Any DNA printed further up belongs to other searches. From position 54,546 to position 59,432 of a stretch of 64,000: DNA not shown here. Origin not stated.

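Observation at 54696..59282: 1528-aa Upf1-like helicase fused to a DUF559/Vsr-like endonuclease: possible single-gene defence protein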

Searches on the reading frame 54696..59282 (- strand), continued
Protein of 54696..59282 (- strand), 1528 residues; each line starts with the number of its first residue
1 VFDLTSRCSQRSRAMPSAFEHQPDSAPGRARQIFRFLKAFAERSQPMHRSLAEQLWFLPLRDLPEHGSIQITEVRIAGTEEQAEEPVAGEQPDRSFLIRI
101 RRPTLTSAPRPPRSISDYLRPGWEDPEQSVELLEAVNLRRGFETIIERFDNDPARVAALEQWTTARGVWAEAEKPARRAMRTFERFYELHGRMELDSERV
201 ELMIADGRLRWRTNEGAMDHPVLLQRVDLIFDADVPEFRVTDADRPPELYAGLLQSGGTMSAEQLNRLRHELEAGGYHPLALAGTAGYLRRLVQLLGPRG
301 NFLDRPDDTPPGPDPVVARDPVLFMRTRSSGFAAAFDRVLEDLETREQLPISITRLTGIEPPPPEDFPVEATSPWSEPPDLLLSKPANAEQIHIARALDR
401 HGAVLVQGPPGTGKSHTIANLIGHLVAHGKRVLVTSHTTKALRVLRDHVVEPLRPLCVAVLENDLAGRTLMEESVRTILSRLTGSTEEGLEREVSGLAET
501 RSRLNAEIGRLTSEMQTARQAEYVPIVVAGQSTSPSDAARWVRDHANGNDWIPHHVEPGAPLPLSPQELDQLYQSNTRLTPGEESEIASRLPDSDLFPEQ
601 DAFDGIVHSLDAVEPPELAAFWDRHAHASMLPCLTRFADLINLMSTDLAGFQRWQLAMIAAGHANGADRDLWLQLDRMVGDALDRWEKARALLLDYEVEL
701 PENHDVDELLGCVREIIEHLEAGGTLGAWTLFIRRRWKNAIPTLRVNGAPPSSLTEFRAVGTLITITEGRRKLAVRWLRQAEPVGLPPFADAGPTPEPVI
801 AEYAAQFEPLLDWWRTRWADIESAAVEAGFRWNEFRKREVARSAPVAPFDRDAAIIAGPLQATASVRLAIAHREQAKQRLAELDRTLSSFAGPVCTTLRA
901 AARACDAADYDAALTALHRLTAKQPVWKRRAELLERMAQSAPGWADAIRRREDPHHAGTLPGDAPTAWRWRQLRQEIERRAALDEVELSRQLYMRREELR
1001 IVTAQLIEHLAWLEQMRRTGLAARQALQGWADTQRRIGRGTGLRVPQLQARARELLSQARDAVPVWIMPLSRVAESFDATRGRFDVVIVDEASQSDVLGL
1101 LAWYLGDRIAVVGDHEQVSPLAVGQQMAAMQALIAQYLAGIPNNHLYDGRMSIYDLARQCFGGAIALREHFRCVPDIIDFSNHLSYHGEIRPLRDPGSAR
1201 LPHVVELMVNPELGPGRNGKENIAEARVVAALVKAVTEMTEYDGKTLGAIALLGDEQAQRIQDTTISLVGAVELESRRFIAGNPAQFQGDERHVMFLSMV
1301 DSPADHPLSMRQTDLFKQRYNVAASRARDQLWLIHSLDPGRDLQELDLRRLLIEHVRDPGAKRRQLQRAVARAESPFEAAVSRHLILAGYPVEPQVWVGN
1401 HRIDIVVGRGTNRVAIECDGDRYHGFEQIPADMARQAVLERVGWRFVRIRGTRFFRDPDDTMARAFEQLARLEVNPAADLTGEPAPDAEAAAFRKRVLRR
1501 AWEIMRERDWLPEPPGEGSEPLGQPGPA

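Call 18: find_encoding_contigs(protein=P0066, flank=10000, max_places=3)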
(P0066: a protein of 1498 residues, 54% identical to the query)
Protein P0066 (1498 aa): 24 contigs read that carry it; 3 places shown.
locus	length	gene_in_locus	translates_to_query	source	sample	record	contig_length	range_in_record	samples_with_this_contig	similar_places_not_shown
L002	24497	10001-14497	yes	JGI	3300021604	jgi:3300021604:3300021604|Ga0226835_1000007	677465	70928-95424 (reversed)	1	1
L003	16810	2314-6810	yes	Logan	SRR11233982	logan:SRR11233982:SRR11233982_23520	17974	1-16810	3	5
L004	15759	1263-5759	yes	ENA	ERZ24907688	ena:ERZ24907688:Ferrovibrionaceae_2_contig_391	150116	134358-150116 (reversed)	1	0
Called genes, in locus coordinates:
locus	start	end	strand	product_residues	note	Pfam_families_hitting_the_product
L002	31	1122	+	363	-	-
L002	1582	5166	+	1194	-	PF00176:SNF2-rel_dom, PF00270:DEAD (weak), PF04851:ResIII, PF00271:Helicase_C, PF13020:NOV_C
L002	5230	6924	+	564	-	-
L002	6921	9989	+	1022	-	PF06634:DUF1156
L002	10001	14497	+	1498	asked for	PF00580:UvrD-helicase (faint), PF13086:AAA_11, PF13245:AAA_19 (weak), PF13604:AAA_30 (weak), PF20720:nSTAND3 (faint), PF13087:AAA_12, PF04480:DUF559 (weak), PF18741:MTES_1575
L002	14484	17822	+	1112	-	PF18731:HEPN_Swt1, PF04465:DUF499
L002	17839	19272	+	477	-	PF05667:CCDC22_CC (weak), PF24161:CCDC39 (faint)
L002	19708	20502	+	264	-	PF13391:HNH_2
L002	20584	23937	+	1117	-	PF13482:RNase_H_2, PF13086:AAA_11 (weak), PF13245:AAA_19 (weak), PF13604:AAA_30, PF13087:AAA_12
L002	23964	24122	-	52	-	-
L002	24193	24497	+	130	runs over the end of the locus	PF11969:DcpS_C, PF01230:HIT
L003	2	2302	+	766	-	?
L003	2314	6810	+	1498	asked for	PF00580:UvrD-helicase (faint), PF13086:AAA_11, PF13245:AAA_19 (weak), PF13604:AAA_30 (weak), PF20720:nSTAND3 (faint), PF13087:AAA_12, PF04480:DUF559 (weak), PF18741:MTES_1575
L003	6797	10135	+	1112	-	PF18731:HEPN_Swt1, PF04465:DUF499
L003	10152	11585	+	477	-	PF05667:CCDC22_CC (weak), PF24161:CCDC39 (faint)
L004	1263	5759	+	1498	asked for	PF00580:UvrD-helicase (faint), PF13086:AAA_11, PF13245:AAA_19 (weak), PF13604:AAA_30 (weak), PF20720:nSTAND3 (faint), PF13087:AAA_12, PF04480:DUF559 (weak), PF18741:MTES_1575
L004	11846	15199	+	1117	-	PF13482:RNase_H_2, PF13086:AAA_11 (weak), PF13245:AAA_19 (weak), PF13604:AAA_30, PF13087:AAA_12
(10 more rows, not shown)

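Call 19: find_encoding_contigs(protein=P0031, flank=10000, max_places=2)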
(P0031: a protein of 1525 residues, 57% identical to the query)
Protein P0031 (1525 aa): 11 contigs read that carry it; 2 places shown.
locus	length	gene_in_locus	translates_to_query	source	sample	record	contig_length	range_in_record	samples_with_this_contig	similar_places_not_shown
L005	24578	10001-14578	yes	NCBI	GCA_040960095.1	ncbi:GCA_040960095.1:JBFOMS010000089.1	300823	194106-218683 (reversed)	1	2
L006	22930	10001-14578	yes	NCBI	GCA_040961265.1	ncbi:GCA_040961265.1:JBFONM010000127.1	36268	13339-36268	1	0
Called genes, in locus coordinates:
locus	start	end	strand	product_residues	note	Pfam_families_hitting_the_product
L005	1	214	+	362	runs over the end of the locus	PF13280:WYL, PF25583:WCX (weak)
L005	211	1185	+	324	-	PF19187:HTH_PafC, PF13280:WYL, PF25583:WCX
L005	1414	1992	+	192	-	-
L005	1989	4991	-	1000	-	PF00580:UvrD-helicase, PF13245:AAA_19, PF13538:UvrD_C_2 (faint), PF13361:UvrD_C, PF12705:PDDEXK_1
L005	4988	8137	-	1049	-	PF12705:PDDEXK_1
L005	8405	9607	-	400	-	PF09903:DUF2130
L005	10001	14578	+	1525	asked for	PF13086:AAA_11, PF13245:AAA_19 (weak), PF13604:AAA_30, PF20720:nSTAND3 (weak), PF13087:AAA_12, PF18741:MTES_1575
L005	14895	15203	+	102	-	-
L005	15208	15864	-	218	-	PF02384:N6_Mtase (weak), PF20473:MmeI_Mtase (weak)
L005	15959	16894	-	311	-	PF13391:HNH_2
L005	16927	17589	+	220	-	-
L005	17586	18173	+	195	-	PF02775:TPP_enzyme_C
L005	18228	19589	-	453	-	PF04326:SLFN_AlbA_2, PF13749:HATPase_c_4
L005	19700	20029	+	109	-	PF02775:TPP_enzyme_C (weak)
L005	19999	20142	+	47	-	-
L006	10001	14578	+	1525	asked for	PF13086:AAA_11, PF13245:AAA_19 (weak), PF13604:AAA_30, PF20720:nSTAND3 (weak), PF13087:AAA_12, PF18741:MTES_1575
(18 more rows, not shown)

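Call 20: search_solved_structures(query=window:54696-59282:-, max_evalue=0.01)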
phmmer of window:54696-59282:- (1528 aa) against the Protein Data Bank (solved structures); distinct sequences matched with E-value up to 0.01: 14.
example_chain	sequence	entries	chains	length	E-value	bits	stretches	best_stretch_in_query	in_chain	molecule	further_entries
5mzn_A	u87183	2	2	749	1.4e-07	32.7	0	392-427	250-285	Helicase SEN1,Helicase SEN1 | Helicase SEN1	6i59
8ftm_A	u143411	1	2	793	2.4e-07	32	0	1041-1335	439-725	5'-3' RNA helicase-like protein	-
5eaw_A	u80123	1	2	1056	2.1e-06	28.8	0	1080-1130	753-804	DNA replication ATP-dependent helicase/nuclease DNA2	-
5eax_A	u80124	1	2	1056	2.1e-06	28.8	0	1080-1130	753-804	DNA replication ATP-dependent helicase/nuclease DNA2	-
5ean_A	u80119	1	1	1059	2.1e-06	28.8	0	1080-1130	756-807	DNA replication ATP-dependent helicase/nuclease DNA2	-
8fth_A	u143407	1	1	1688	2.7e-06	28.5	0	1041-1335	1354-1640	5'-3' RNA helicase-like protein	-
8ftk_A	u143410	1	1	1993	4e-06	27.9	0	1041-1335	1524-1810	5'-3' RNA helicase-like protein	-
8rd3_A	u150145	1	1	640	4e-06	27.9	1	394-511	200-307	ATP-dependent helicase NAM7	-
8ram_O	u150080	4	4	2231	5.2e-06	27.5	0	392-427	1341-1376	Helicase SEN1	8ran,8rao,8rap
2xzl_A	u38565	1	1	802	7.4e-06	27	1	394-511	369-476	ATP-DEPENDENT HELICASE NAM7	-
9qdq_A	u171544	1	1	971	1.2e-05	26.3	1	394-511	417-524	ATP-dependent helicase NAM7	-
9kwf_B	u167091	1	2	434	0.00028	21.8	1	394-474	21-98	Putative deoxyribonuclease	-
4b3g_A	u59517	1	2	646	0.0023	18.7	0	393-453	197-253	DNA-BINDING PROTEIN SMUBP-2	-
4b3f_X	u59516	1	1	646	0.0023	18.7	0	393-453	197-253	DNA-BINDING PROTEIN SMUBP-2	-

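Call 22: find_related_loci(query=A1, collection=genome_contigs, flank=10000)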
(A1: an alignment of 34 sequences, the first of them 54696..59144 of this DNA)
Query A1 (1482 aa) in genome_contigs; peptide patterns used: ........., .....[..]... (x = any residue, [..] = any of these).
599 stretches matched a pattern (row limit reached: there are more); 449 encode a relative of the query (tblastn E <= 1e-3); the best 80 are kept; 80 distinct loci.
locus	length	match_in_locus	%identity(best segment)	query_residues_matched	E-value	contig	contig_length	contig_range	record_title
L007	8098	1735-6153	43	3-1460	0e+0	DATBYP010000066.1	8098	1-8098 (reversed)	MAG TPA_asm: Candidatus Acidoferrum sp. isolate SMAG_U7596 k141_1474225, whole genome shotgun sequence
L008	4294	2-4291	43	17-1430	0e+0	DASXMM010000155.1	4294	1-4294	MAG TPA_asm: Candidatus Acidoferrum sp. isolate SMAG_U5328 k141_1805590, whole genome shotgun sequence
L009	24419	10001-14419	42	3-1460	0e+0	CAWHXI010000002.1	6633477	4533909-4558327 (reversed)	MAG: uncultured Acidobacteriota bacterium isolate MFD00731.bin.1.159 genome assembly, contig: contig_8013, whole genome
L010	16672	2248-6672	43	3-1460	0e+0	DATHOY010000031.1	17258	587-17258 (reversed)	MAG TPA_asm: Candidatus Baltobacteraceae bacterium isolate SMAG_U12696 k141_3191154, whole genome shotgun sequence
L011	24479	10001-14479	43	1-1442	0e+0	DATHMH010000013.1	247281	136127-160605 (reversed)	MAG TPA_asm: Terriglobales bacterium isolate SMAG_U12627 k141_413115, whole genome shotgun sequence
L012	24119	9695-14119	42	1-1461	0e+0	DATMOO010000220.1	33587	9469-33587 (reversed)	MAG TPA_asm: Candidatus Sulfotelmatobacter sp. isolate SMAG_U12878 k141_857196, whole genome shotgun sequence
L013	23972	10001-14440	40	3-1480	0e+0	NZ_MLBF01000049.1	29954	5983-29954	Desulfosporosinus metallidurans strain OL contig00049, whole genome shotgun sequence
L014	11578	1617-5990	40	1-1463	0e+0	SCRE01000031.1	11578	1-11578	MAG: Microbacteriaceae bacterium isolate FW021_bin.57 FW021_bin.57-13968, whole genome shotgun sequence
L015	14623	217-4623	40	3-1458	0e+0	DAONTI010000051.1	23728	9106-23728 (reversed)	MAG TPA_asm: Verrucomicrobiota bacterium isolate AMR_MDS_4256 NODE_2385_length_23728_cov_27.520424, whole genome shotgun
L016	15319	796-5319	41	1-1479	0e+0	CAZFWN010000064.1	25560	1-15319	MAG TPA_asm: uncultured Ktedonobacterales bacterium isolate SRP272529_co1_230 genome assembly, contig: NODE_3018_length_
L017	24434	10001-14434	39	1-1461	0e+0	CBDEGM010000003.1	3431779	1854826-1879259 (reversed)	MAG: Acidobacteriota bacterium isolate 63da1ed5-0035-4823-a345-c6a6c0b04f97 genome assembly, contig: contig_3, whole gen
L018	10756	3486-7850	38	3-1441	0e+0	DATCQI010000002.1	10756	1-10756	MAG TPA_asm: Rugosibacter sp. isolate SMAG_U7249 k141_23012, whole genome shotgun sequence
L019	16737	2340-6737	41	1-1461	0e+0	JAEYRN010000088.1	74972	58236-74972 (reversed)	MAG: Bacillota bacterium isolate OH_CBB_61 k127_182726, whole genome shotgun sequence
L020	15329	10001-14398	37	10-1475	0e+0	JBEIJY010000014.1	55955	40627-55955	MAG: Bdellovibrionales bacterium isolate Sample-103-S77-bin-69 Sample_103_S77-bin_69-k141_1782165, whole genome shotgun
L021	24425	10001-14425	41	3-1475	0e+0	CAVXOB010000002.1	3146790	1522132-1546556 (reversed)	MAG: uncultured Planctomycetota bacterium isolate MFD01721.bin.1.88 genome assembly, contig: contig_10118, whole genome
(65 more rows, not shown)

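Call 25: find_encoding_contigs(protein=P0017, flank=10000, max_places=1)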
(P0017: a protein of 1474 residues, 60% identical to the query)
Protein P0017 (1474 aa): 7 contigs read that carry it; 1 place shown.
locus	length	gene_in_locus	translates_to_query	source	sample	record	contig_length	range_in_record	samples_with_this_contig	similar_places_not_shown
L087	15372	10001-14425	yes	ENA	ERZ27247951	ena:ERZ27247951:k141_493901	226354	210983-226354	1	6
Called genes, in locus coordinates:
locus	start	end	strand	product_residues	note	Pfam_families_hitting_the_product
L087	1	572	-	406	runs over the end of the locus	PF00589:Phage_integrase (weak)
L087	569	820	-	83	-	-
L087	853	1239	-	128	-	-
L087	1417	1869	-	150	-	-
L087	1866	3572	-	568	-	PF13481:AAA_25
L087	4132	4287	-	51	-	-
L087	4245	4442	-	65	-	-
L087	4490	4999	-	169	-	-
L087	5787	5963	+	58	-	-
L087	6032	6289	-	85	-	-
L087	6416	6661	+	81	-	-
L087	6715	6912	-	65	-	-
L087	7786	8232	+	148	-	-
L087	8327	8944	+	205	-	-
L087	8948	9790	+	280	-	-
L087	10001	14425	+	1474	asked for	PF13086:AAA_11, PF13245:AAA_19 (weak), PF13604:AAA_30, PF13087:AAA_12, PF18741:MTES_1575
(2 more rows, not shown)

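Call 26: find_encoding_contigs(protein=P0065, flank=10000, max_places=1)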
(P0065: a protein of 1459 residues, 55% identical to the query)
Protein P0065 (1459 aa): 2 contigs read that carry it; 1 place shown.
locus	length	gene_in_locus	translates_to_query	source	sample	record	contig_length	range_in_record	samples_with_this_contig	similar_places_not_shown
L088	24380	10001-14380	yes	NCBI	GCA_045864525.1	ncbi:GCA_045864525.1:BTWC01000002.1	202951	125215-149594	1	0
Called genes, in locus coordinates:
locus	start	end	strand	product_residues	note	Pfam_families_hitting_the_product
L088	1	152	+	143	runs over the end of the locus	PF02472:ExbD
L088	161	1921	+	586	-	PF00664:ABC_membrane, PF00005:ABC_tran, PF02463:SMC_N (weak)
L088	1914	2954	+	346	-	PF02606:LpxK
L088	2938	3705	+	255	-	PF02348:CTP_transf_3, PF12804:NTP_transf_3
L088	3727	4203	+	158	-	PF01451:LMWPc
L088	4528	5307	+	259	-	-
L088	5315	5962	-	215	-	-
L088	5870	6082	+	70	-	-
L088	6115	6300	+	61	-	-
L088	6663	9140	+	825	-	PF25021:TEN_NHL (faint), PF01731:Arylesterase (faint), PF08450:SGL (faint), PF17963:Big_9, PF17892:Cadherin_5 (faint), PF01436:NHL (weak)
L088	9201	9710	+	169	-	-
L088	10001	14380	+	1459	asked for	PF13086:AAA_11, PF13191:AAA_16 (weak), PF13245:AAA_19 (faint), PF13604:AAA_30 (weak), PF13086:AAA_11 (weak), PF13087:AAA_12, PF04480:DUF559, PF18741:MTES_1575, +1 more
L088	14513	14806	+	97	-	PF01909:NTP_transf_2, PF18765:Polbeta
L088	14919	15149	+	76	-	PF01934:HepT-like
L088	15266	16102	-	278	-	-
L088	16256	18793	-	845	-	PF00575:S1, PF10150:RNase_E_G, PF20833:RNase_E_G_Thio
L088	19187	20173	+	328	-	PF01479:S4, PF00849:PseudoU_synth_2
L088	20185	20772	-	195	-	PF02545:Maf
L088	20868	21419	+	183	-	PF02620:YceD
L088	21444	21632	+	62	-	PF01783:Ribosomal_L32p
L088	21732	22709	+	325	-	PF02504:FA_synthesis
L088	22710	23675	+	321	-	PF00108:Thiolase_N, PF08545:ACP_syn_III, PF08541:ACP_syn_III_C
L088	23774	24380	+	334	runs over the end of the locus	PF03734:YkuD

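Call 27: find_encoding_contigs(protein=P0095, flank=10000, max_places=1)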
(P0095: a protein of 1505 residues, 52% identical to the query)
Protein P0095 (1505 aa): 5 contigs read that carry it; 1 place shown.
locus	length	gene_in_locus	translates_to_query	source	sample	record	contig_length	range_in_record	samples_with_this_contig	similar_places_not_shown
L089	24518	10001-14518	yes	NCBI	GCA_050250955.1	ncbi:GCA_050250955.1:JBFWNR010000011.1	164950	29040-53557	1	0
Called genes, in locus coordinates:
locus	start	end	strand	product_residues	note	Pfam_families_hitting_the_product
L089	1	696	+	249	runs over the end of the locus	PF07728:AAA_5, PF28529:McrB_lid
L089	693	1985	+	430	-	PF10117:McrBC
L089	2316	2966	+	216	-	-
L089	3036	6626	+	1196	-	PF00176:SNF2-rel_dom, PF00270:DEAD, PF04851:ResIII, PF00271:Helicase_C, PF13020:NOV_C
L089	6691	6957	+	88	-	-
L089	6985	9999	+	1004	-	PF06634:DUF1156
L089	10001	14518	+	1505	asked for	PF00580:UvrD-helicase (weak), PF13086:AAA_11, PF13191:AAA_16 (weak), PF13245:AAA_19 (weak), PF13604:AAA_30, PF13087:AAA_12, PF04480:DUF559 (weak), PF18741:MTES_1575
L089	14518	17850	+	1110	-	PF18731:HEPN_Swt1, PF04465:DUF499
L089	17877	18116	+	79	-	-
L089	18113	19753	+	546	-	PF00069:Pkinase, PF07714:PK_Tyr_Ser-Thr, PF13229:Beta_helix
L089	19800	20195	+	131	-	PF21818:DUF6884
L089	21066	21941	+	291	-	PF00486:Trans_reg_C, PF13414:TPR_11 (faint), PF07719:TPR_2 (weak), PF13428:TPR_14 (weak)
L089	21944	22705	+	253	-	-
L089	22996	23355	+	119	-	PF05973:Gp49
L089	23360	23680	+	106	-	PF13744:HTH_37, PF13560:HTH_31 (weak)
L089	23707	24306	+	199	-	PF05685:Uma2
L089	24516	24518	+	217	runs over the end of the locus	PF01909:NTP_transf_2 (weak)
